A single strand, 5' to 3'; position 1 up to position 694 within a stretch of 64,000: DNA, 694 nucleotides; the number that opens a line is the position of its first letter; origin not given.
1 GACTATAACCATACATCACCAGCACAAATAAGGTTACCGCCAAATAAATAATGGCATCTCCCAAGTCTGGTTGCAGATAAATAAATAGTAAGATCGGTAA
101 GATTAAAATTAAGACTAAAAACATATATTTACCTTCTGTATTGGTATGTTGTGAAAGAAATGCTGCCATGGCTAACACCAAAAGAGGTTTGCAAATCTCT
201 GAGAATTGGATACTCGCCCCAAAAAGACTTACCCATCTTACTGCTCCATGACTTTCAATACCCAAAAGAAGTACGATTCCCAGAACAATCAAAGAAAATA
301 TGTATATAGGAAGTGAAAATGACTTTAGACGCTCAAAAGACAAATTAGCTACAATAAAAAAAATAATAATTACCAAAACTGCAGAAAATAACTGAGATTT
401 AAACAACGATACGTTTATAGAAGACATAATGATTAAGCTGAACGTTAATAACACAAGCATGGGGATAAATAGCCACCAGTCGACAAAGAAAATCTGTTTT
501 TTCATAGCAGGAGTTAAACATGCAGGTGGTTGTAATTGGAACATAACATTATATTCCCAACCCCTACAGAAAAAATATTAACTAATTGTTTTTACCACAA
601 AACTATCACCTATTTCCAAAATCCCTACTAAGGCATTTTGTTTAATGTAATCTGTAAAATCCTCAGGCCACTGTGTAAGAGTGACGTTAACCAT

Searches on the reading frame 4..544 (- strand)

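Call 71: search_protein_families(library=padloc, alignment_id=A3, max_evalue=0.00001)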
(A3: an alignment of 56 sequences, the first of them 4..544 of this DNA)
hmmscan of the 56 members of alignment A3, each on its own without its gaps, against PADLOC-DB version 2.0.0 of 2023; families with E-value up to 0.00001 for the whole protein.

A. member 1, window:4-544:- (180 aa): 0 families

B. families by the number of members that match (of 56 scanned): 16 families
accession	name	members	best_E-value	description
PDLC04899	PDC-S07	2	3.2e-18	-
PDLC01078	C3a156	2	4.3e-17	oxidoreductase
PDLC03816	RTasPolA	1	1.2e-41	DRT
PDLC00944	Cas4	1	1e-15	Cas4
PDLC00943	Cas4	1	2.6e-15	CRISPR-associated protein Cas4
PDLC01250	Cas4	1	7.8e-15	"CAS-I,CAS-II,CAS-III,CAS-IV,CAS-V,CAS-VI; acquisition_associated"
PDLC02034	Cas4d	1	1.1e-10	-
PDLC01447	Cas4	1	2.7e-10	"CAS-I,CAS-II,CAS-III,CAS-IV,CAS-V,CAS-VI; acquisition_associated"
PDLC02083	Cas4_II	1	5.9e-10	-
PDLC01611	Cas4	1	1.6e-09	"CAS-I,CAS-II,CAS-III,CAS-IV,CAS-V,CAS-VI; acquisition_associated"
PDLC02067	Cas1b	1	4.6e-09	-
PDLC02035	Cas4d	1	1.8e-07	-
PDLC02087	Cas4b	1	4.6e-07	-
PDLC01773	Cas4c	1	1.1e-06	-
PDLC04134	mad2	1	4e-06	mads_2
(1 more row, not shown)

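Call 72: search_protein_families(library=pfam, alignment_id=A3, max_evalue=1e-10)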
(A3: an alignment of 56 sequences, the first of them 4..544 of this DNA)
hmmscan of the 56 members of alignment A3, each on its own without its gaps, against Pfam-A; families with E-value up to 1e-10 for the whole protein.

A. member 1, window:4-544:- (180 aa): 1 family
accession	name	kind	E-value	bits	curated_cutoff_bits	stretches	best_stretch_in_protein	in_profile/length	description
PF01098.24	FTSW_RODA_SPOVE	-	5.1e-22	78.8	26.4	1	18-179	5-172/356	Cell cycle protein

B. families by the number of members that match (of 56 scanned): 44 families (the first 25 are shown)
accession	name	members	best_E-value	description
PF00483.29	NTP_transferase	3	3.6e-24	Nucleotidyl transferase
PF01098.24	FTSW_RODA_SPOVE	2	8.2e-94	Cell cycle protein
PF00296.26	Bac_luciferase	2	1.2e-48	Luciferase-like monooxygenase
PF08245.18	Mur_ligase_M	2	4.6e-42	Mur ligase middle domain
PF00534.26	Glycos_transf_1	2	2.8e-32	Glycosyl transferases group 1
PF02875.26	Mur_ligase_C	2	3.6e-27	Mur ligase, glutamate ligase domain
PF13692.12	Glyco_trans_1_4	2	3.2e-24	Glycosyl transferases group 1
PF00293.34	NUDIX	2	2.9e-14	NUDIX domain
PF14010.12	PEPcase_2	1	1.6e-130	Phosphoenolpyruvate carboxylase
PF00476.26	DNA_pol_A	1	3.4e-125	DNA polymerase family A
PF00133.28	tRNA-synt_1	1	3.9e-110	tRNA synthetases class I (I, L, M and V)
PF01795.25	Methyltransf_5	1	2e-96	MraW methylase family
PF00275.25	EPSP_synthase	1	1.9e-77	EPSP synthase (3-phosphoshikimate 1-carboxyvinyltransferase)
PF00905.27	Transpeptidase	1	4e-70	Penicillin binding protein transpeptidase domain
PF01996.21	F420_ligase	1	1.2e-69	F420-0:Gamma-glutamyl ligase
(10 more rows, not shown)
